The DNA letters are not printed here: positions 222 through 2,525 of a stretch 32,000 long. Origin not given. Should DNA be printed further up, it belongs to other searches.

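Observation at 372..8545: Fragmented, possibly minimal T6SS embedded among housekeeping genes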

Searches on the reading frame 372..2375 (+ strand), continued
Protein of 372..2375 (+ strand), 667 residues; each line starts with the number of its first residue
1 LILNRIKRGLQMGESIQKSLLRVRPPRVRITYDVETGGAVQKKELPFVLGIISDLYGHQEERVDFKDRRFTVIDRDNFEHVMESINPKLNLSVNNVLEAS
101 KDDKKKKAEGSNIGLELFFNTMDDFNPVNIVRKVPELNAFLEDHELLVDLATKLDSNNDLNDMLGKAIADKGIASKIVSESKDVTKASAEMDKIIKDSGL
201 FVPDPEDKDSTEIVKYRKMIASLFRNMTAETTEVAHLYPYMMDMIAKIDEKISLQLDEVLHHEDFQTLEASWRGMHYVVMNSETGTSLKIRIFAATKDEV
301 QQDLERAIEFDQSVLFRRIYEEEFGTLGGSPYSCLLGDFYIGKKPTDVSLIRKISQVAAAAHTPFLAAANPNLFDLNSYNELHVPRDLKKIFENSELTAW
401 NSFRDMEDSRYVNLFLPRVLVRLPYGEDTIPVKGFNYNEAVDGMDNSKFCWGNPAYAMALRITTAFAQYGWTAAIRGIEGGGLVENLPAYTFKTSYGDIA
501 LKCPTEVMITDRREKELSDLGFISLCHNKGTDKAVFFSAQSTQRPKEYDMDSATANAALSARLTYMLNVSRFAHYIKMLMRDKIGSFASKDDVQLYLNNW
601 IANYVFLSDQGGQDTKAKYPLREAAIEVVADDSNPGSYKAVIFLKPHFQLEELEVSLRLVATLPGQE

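Call 33: search_protein_families(library=pfam, proteins=[L001:7260-7844:+, L001:7884-9410:+, L001:3816-5078:-, L001:1890-3683:-, L001:268-1746:-], max_evalue=1)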
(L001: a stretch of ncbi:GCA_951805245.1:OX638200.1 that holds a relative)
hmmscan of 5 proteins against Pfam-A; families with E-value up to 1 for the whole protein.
L001:7260-7844:+ (194 aa): 3 families
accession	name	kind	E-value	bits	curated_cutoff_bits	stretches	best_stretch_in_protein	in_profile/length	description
PF04155.23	Ground-like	-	0.041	15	35.4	1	84-139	6-63/73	Ground-like domain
PF01493.24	GXGXG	-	0.085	12.8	32.5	1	86-163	13-90/190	GXGXG motif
PF07963.17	N_methyl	-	0.28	11.3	21.2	1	6-26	5-25/27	Prokaryotic N-terminal methylation motif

L001:7884-9410:+ (508 aa): 2 families
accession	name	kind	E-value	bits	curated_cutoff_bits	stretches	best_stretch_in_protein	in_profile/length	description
PF04977.20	DivIC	-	0.11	12.8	28.9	1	372-405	41-74/80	Septum formation initiator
PF07963.17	N_methyl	-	0.38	10.9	21.2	1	88-108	6-26/27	Prokaryotic N-terminal methylation motif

L001:3816-5078:- (420 aa): 0 families

L001:1890-3683:- (597 aa): 1 family
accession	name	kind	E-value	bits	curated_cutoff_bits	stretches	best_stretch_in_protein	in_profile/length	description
PF20501.3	MbhE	-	0.0041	17.6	27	1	556-587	46-77/98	MBH, subunit E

L001:268-1746:- (492 aa): 2 families
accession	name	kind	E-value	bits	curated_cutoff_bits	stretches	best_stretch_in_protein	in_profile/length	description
PF02321.23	OEP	-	5.3e-17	62.7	22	2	297-453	34-183/187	Outer membrane efflux protein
PF23362.1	DHX37_C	-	0.035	14.4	27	1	138-173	29-64/80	DEAH helicase DHX37 C-terminal domain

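Call 38: find_related_loci(query=A2, collection=genome_contigs, flank=10000)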
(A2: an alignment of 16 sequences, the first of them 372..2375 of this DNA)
Query A2 (667 aa) in genome_contigs; peptide patterns used: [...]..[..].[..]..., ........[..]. (x = any residue, [..] = any of these).
600 stretches matched a pattern (row limit reached: there are more); 598 encode a relative of the query (tblastn E <= 1e-3); the best 80 are kept; 80 distinct loci.
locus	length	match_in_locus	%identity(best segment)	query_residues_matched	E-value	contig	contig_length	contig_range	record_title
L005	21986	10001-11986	53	7-664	0e+0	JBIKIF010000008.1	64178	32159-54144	MAG: Holosporales bacterium isolate ME2014-05-29_3300042867_group5_bin88 Rohwer_bin1890_scaffold_26_c1, whole genome sho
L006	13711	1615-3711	51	12-664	0e+0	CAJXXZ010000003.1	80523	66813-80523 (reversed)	TPA_asm: uncultured bacterium isolate SRR4030058_bin.110_MetaBAT_v2.12.1_MAG genome assembly, contig: NODE_228_length_80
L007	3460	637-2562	53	12-665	0e+0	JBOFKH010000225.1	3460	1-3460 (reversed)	MAG: Alphaproteobacteria bacterium isolate WFFMC_MAG_371 k139_16698_flag=1_multi=5.0000_len=3460, whole genome shotgun s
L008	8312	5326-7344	51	10-664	0e+0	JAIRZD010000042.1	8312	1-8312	MAG: Holosporaceae bacterium isolate Gsp477_bin72 k119_6991558, whole genome shotgun sequence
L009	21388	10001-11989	52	8-664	0e+0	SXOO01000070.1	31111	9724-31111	MAG: Proteobacteria bacterium isolate F1-120-MAGs227 F1-120__c207446, whole genome shotgun sequence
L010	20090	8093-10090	49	14-664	0e+0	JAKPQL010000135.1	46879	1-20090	MAG: Deltaproteobacteria bacterium isolate JPNA_maxbin.196 k141_1274135, whole genome shotgun sequence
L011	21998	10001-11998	49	14-664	0e+0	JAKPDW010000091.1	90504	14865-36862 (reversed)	MAG: Deltaproteobacteria bacterium isolate JPMR_maxbin.080 k141_262991, whole genome shotgun sequence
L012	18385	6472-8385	52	5-664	0e+0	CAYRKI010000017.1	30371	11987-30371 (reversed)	MAG TPA_asm: uncultured Thiotrichales bacterium isolate SRP290908_co2_310 genome assembly, contig: NODE_1854_length_3037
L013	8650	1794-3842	51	12-665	0e+0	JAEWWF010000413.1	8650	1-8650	MAG: Proteobacteria bacterium isolate OH_SDB_89 k127_1151673, whole genome shotgun sequence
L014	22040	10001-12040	51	12-664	0e+0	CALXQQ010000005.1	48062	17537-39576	MAG: uncultured Alphaproteobacteria bacterium isolate E19__bin341 genome assembly, contig: E19__k127_9837992, whole geno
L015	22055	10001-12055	52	12-664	0e+0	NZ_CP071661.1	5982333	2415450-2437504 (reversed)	Pseudomonas sp. R1-7 chromosome, complete genome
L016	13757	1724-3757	49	15-664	0e+0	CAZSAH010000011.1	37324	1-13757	MAG TPA_asm: uncultured Alphaproteobacteria bacterium isolate SRP193066_co2_196 genome assembly, contig: NODE_533_length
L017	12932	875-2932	49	12-664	0e+0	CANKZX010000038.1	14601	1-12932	MAG: Alphaproteobacteria bacterium isolate ZE05-15may19-27 genome assembly, contig: ZE05-15May19-c1702, whole genome sho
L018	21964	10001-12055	51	12-664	0e+0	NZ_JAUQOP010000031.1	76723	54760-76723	Pseudomonas citrulli strain K18 NODE_31_length_76723_cov_9.62421_pilon, whole genome shotgun sequence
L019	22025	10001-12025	48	12-664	0e+0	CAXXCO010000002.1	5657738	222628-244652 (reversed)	MAG: uncultured Desulfatitalea sp. isolate 7cec4d45-42e6-4393-b881-fae3dd02875f genome assembly, contig: contig_2, whole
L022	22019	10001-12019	49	12-665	0e+0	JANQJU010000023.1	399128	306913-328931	MAG: SAR324 cluster bacterium isolate PL25a_bin.125 k99_1093172, whole genome shotgun sequence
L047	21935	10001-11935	47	14-664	0e+0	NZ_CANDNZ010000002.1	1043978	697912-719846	Thalassomonas sp. RHCl1 NODE_2_length_1043978_cov_97.9748, whole genome shotgun sequence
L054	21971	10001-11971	49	9-664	0e+0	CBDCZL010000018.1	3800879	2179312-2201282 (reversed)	MAG: Woeseiaceae bacterium isolate 375b4f9d-05c5-45ed-bf08-a9dbfe7edb42 genome assembly, contig: contig_18, whole genome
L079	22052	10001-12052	47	3-664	0e+0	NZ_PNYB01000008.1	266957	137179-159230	Trinickia soli strain GP25-8 NODE_8_length_266957_cov_26.1468_ID_2223, whole genome shotgun sequence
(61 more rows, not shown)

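Call 47: find_encoding_contigs(protein=P0006, flank=10000, max_places=1)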
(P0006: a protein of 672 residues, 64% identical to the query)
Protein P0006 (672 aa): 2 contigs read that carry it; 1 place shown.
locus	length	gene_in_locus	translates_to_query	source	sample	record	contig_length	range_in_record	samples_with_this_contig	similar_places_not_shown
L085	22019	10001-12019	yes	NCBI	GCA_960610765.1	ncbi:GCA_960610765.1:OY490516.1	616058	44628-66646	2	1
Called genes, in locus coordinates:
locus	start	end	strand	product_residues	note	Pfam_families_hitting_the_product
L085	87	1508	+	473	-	PF10423:AMNp_N, PF01048:PNP_UDP_1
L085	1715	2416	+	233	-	PF00834:Ribul_P_3_epim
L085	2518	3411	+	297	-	PF03193:RsgA_GTPase (faint), PF00350:Dynamin_N (faint), PF01926:MMR_HSR1, PF02421:FeoB_N, PF00009:GTP_EFTU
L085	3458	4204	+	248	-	PF02527:GidB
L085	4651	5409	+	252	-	PF00142:Fer4_NifH, PF01656:CbiA, PF02374:ArsA_ATPase, PF06564:CBP_BcsQ (faint), PF09140:MipZ, PF10609:ParA, PF13614:AAA_31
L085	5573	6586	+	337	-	PF02195:ParB_N, PF17762:HTH_ParB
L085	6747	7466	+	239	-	-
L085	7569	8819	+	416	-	-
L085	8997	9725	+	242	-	PF00383:dCMP_cyt_deam_1, PF14437:MafB19-deam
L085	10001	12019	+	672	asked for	PF05591:T6SS_VipA, PF05943:VipB, PF18945:VipB_2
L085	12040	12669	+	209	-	-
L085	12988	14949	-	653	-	PF01653:DNA_ligase_aden, PF03120:OB_DNA_ligase, PF12826:HHH_2 (weak)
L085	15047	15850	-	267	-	PF13525:YfiO, PF13174:TPR_6 (faint)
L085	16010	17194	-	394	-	PF06996:T6SS_TssG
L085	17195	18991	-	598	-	PF05947:T6SS_TssF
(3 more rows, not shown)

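Call 48: find_encoding_contigs(protein=P0005, flank=10000, max_places=1)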
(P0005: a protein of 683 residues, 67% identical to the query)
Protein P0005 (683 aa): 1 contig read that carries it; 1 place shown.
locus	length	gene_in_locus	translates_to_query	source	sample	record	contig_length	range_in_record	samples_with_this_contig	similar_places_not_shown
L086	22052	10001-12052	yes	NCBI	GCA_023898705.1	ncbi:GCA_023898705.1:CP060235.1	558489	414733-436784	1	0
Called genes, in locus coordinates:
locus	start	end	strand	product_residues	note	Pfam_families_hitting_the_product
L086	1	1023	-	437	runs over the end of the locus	PF00883:Peptidase_M17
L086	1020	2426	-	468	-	-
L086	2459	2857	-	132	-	-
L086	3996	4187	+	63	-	-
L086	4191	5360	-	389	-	-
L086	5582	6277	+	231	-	-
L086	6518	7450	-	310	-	PF02541:Ppx-GppA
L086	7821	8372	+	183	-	-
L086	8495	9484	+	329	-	-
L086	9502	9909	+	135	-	PF00383:dCMP_cyt_deam_1, PF14437:MafB19-deam, PF14439:Bd3614-deam (weak)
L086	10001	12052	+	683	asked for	PF05591:T6SS_VipA, PF05943:VipB, PF18945:VipB_2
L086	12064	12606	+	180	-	-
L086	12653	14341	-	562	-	PF01653:DNA_ligase_aden, PF03120:OB_DNA_ligase, PF03119:DNA_ligase_ZBD (weak), PF12826:HHH_2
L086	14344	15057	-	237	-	PF13525:YfiO (faint), PF07719:TPR_2 (faint), PF13174:TPR_6 (faint)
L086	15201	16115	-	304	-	PF06996:T6SS_TssG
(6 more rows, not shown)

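Call 49: find_encoding_contigs(protein=P0004, flank=10000, max_places=1)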
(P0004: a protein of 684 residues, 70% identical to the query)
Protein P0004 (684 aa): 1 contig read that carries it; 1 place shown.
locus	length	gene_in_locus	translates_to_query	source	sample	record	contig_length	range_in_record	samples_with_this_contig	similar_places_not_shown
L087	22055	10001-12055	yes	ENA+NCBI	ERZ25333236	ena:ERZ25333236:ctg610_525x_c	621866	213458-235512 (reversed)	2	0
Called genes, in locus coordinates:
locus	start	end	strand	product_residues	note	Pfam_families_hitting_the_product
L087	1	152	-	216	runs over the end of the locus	PF13505:OMP_b-brl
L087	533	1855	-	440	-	PF00883:Peptidase_M17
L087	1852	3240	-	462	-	-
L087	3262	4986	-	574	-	-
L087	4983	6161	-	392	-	PF07690:MFS_1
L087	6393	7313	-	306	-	PF02541:Ppx-GppA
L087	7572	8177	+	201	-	-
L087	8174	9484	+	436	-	-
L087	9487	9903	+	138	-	PF00383:dCMP_cyt_deam_1, PF14437:MafB19-deam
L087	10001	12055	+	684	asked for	PF05591:T6SS_VipA, PF05943:VipB, PF18945:VipB_2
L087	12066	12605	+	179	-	-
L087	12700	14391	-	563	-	PF01653:DNA_ligase_aden, PF03120:OB_DNA_ligase, PF12826:HHH_2 (weak)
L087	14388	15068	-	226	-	PF13525:YfiO (faint)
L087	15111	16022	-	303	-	PF06996:T6SS_TssG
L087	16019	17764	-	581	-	PF05947:T6SS_TssF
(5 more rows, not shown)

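Call 71: search_protein_families(library=pfam, proteins=[L054:15825-18320:+, L054:18293-20899:+, L054:20896-21963:+, L022:2688-5366:-, L022:5363-8059:-, L022:14805-16331:+, L079:18693-21335:+, L047:16055-16606:+, L047:8296-9396:+, L022:1624-2691:-], max_evalue=0.001)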
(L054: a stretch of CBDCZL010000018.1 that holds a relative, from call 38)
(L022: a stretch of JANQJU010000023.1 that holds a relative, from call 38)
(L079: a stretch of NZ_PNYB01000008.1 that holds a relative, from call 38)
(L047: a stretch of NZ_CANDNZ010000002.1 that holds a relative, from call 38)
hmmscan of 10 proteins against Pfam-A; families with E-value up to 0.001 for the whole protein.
L054:15825-18320:+ (831 aa): 1 family
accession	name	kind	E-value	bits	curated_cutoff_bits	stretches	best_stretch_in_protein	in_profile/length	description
PF05954.17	Phage_GPD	-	3e-30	105.9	30.1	1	53-393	1-302/305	Phage tail baseplate hub (GPD)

L054:18293-20899:+ (868 aa): 6 families
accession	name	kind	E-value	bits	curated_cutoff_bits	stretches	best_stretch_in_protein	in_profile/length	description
PF09937.14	DUF2169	-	5.1e-71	239.9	25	1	30-313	2-294/294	Uncharacterized protein conserved in bacteria (DUF2169)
PF00805.28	Pentapeptide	-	3.4e-48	161.2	20.2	9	584-621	3-40/40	Pentapeptide repeats (8 copies)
PF13599.13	Pentapeptide_4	-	1.3e-38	131.4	38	6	774-850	2-78/78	Pentapeptide repeat region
PF13576.12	Pentapeptide_3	-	1.1e-24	86.8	27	2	805-847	1-46/48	Pentapeptide repeats (9 copies)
PF23894.2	LD_SV2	-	8.7e-08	32.8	29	0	696-765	24-92/92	SV2A/B/C luminal domain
PF25296.1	Decapeptide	-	0.00016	21.9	45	0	811-845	33-67/74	Decapeptide repeat region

L054:20896-21963:+ (355 aa): 6 families
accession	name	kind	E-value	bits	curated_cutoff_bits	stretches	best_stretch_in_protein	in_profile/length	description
PF00805.28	Pentapeptide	-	7e-48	160.2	20.2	7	45-84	1-40/40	Pentapeptide repeats (8 copies)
PF13599.13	Pentapeptide_4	-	1.2e-42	144.2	38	5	171-247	2-78/78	Pentapeptide repeat region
PF13576.12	Pentapeptide_3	-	3.3e-27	94.9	27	3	217-257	1-44/48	Pentapeptide repeats (9 copies)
PF23894.2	LD_SV2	-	1.2e-14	54.9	29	2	29-87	34-92/92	SV2A/B/C luminal domain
PF25296.1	Decapeptide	-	2.2e-07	31.1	45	0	192-248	17-73/74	Decapeptide repeat region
PF13229.12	Beta_helix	-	0.00029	21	25.9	0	146-234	35-99/158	Right handed beta helix region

L022:2688-5366:- (892 aa): 5 families
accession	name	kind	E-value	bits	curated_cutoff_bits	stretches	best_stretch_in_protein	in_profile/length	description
PF09937.14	DUF2169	-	3.6e-82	276.5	25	1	39-301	31-294/294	Uncharacterized protein conserved in bacteria (DUF2169)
PF00805.28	Pentapeptide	-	1.7e-44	149.3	20.2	6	824-863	1-40/40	Pentapeptide repeats (8 copies)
PF13599.13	Pentapeptide_4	-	7.5e-30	103.3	38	4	587-655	10-78/78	Pentapeptide repeat region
PF13576.12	Pentapeptide_3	-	1.5e-22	80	27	1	605-643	6-47/48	Pentapeptide repeats (9 copies)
PF23894.2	LD_SV2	-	8.9e-07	29.6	29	0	631-698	23-90/92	SV2A/B/C luminal domain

L022:5363-8059:- (898 aa): 1 family
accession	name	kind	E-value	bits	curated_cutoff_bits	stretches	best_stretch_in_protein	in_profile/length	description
PF05954.17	Phage_GPD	-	2.4e-42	145.6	30.1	1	49-385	5-302/305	Phage tail baseplate hub (GPD)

L022:14805-16331:+ (508 aa): 7 families
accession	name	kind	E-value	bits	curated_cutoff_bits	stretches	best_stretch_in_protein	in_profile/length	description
PF00158.32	Sigma54_activat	-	1.2e-65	220.7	20.2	1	182-349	1-167/168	Sigma-54 interaction domain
PF14532.12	Sigma54_activ_2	-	4e-22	79.4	25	1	183-354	1-138/138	Sigma-54 interaction domain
PF25601.1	AAA_lid_14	-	6.6e-22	77.6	27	1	355-422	1-68/87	AAA+ ATPase lid domain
PF07728.20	AAA_5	-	9.4e-08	32.6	22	1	206-325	1-123/139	AAA domain (dynein-related subfamily)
PF00004.35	AAA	-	3.2e-06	28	21.2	1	207-325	1-110/131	ATPase family associated with various cellular activities (AAA)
PF02954.25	HTH_8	-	3.4e-05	23.9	22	1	457-496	3-42/42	Bacterial regulatory protein, Fis family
PF07724.20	AAA_2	-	0.00056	20.4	27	1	207-326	6-126/166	AAA domain (Cdc48 subfamily)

L079:18693-21335:+ (880 aa): 4 families
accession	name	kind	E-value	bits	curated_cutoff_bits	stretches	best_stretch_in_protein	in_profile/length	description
PF09937.14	DUF2169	-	1.9e-72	244.5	25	1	20-307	2-294/294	Uncharacterized protein conserved in bacteria (DUF2169)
PF00805.28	Pentapeptide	-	1.2e-28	98.7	20.2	2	581-612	7-38/40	Pentapeptide repeats (8 copies)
PF13599.13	Pentapeptide_4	-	6.8e-23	81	38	3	586-661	2-77/78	Pentapeptide repeat region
PF13576.12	Pentapeptide_3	-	2e-13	50.8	27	0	782-821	5-47/48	Pentapeptide repeats (9 copies)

L047:16055-16606:+ (183 aa): 0 families

L047:8296-9396:+ (366 aa): 6 families
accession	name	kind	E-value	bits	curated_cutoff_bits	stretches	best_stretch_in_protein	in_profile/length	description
PF00158.32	Sigma54_activat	-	4.3e-59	199.4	20.2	1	20-186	1-167/168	Sigma-54 interaction domain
PF14532.12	Sigma54_activ_2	-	3.7e-20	73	25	1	21-191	1-138/138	Sigma-54 interaction domain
PF25601.1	AAA_lid_14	-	5.3e-19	68.3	27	1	192-258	1-67/87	AAA+ ATPase lid domain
PF07728.20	AAA_5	-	6.8e-07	29.8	22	1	43-161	1-122/139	AAA domain (dynein-related subfamily)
PF00004.35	AAA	-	8.8e-07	29.9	21.2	1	44-162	1-110/131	ATPase family associated with various cellular activities (AAA)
PF07724.20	AAA_2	-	8.8e-07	29.5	27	1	44-168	6-131/166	AAA domain (Cdc48 subfamily)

L022:1624-2691:- (355 aa): 6 families
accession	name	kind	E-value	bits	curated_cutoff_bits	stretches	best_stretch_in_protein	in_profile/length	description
PF13599.13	Pentapeptide_4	-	7.6e-44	148.1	38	6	180-243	11-74/78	Pentapeptide repeat region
PF00805.28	Pentapeptide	-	1.1e-38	130.8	20.2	6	200-236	1-37/40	Pentapeptide repeats (8 copies)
PF13576.12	Pentapeptide_3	-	5.9e-28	97.3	27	3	193-233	2-45/48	Pentapeptide repeats (9 copies)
PF23894.2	LD_SV2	-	1e-18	67.9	29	1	152-220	22-90/92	SV2A/B/C luminal domain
PF25296.1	Decapeptide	-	6.8e-08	32.7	45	0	285-319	30-64/74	Decapeptide repeat region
PF05264.16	CfAFP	-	5.9e-07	30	25.9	0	233-295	35-97/137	Choristoneura fumiferana antifreeze protein (CfAFP)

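Call 72: search_protein_families(library=ncbifam, proteins=[window:405-2375:+], max_evalue=0.01)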
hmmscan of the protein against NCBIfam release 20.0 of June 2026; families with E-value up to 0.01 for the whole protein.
window:405-2375:+ (656 aa): 2 families
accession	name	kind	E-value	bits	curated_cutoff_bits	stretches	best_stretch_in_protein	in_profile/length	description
TIGR03355.1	VI_chp_2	equivalog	1.6e-194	647.2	271.5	1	198-653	17-473/473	type VI secretion system contractile sheath large subunit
TIGR03358.1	VI_chp_5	equivalog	9.3e-43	145.8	97.25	1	7-171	2-158/160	type VI secretion system contractile sheath small subunit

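Call 83: search_solved_structures(query=window:405-2375:+, max_evalue=1e-10)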
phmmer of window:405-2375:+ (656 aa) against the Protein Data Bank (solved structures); distinct sequences matched with E-value up to 1e-10: 13.
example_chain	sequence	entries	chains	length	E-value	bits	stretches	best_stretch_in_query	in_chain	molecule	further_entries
9n4v_A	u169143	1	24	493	5.9e-180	603.2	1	228-653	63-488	DUF877 family protein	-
5n8n_B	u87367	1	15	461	2.5e-142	479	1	231-654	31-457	EvpB family type VI secretion protein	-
5urw_1B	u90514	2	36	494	3.3e-106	359.6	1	213-652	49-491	TssC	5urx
5mxn_A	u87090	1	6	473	7.3e-104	351.9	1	206-649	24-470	Type VI secretion protein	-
5ojq_A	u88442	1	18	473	7.8e-104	351.8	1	207-649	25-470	Type VI secretion protein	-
3j9g_B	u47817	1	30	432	2.3e-103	350.2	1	232-651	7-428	VipB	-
5myu_A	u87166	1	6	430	2.7e-103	350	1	232-650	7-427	Type VI secretion system protein ImpC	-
3j9o_B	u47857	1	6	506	1.2e-68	235.5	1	176-648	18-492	Intracellular growth locus protein B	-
9n4v_B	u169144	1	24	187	3.6e-37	131.6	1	1-160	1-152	Type VI secretion system contractile sheath small subunit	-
4uqz_B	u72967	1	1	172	1.2e-26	96.9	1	4-171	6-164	HSIB1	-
5n8n_A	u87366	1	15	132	4e-22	81.9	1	4-141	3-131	Type VI secretion protein, family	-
5ojq_a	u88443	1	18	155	1.7e-11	46.8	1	15-145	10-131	VipA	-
3j9g_A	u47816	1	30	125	4.3e-11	45.5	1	15-138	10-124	VipA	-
